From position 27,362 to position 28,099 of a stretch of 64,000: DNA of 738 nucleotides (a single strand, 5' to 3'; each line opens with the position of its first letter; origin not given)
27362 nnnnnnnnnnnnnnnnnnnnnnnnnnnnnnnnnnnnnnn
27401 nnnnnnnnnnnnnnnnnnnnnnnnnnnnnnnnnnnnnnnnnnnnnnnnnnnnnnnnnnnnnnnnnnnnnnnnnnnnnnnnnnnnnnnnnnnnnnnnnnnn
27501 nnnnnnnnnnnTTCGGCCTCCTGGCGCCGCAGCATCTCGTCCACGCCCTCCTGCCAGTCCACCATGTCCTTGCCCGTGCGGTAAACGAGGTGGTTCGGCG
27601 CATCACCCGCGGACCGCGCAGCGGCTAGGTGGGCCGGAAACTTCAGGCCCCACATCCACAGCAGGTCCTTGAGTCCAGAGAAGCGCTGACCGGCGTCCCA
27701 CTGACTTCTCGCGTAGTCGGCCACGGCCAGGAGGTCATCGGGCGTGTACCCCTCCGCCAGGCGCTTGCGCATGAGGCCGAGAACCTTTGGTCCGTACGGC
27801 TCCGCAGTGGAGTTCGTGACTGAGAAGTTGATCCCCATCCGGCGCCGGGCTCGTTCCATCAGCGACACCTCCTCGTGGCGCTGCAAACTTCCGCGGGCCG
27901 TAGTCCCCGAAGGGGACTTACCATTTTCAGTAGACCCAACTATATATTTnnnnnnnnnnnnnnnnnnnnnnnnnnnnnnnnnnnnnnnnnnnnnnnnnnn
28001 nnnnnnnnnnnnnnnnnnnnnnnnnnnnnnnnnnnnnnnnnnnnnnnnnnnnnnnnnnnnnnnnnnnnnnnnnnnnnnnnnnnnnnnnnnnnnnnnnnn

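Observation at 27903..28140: Lambda-type origin inside the initiator gene: palindrome, AT-rich unwinding element and five 14-bp iterons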

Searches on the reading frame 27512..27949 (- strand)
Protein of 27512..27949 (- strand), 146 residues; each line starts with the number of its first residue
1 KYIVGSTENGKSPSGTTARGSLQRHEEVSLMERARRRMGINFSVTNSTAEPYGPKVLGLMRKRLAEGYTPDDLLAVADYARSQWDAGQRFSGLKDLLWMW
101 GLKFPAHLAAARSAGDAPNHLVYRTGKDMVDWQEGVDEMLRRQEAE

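Call 46: search_dna_similar(query=window:27512-27949:-, collection=phages, mode=protein, max_rows=25, max_evalue=0.01)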
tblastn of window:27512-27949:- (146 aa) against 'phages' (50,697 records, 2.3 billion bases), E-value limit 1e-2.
No match.

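Call 89: find_related_loci(query=A3, collection=genome_contigs, flank=3000)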
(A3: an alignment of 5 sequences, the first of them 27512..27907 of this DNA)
Query A3 (132 aa) in genome_contigs; peptide patterns used: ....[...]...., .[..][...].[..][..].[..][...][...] (x = any residue, [..] = any of these).
57 stretches matched a pattern; 1 encode a relative of the query (tblastn E <= 1e-3); 1 distinct loci.
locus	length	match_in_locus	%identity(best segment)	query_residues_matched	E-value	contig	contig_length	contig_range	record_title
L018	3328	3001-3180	28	40-99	1e-5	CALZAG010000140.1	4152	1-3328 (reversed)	MAG: uncultured Clostridia bacterium isolate SRR14474044_bin.14_metaWRAP_v1.3_MAG genome assembly, contig: ERZ9423922.77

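Call 90: find_related_loci(query=A3, collection=viral_contigs, flank=4000)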
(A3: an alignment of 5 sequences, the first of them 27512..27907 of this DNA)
Query A3 (132 aa) in viral_contigs; peptide patterns used: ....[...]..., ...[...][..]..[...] (x = any residue, [..] = any of these).
28 stretches matched a pattern, but none encodes a relative of the query by tblastn (E <= 1e-3).
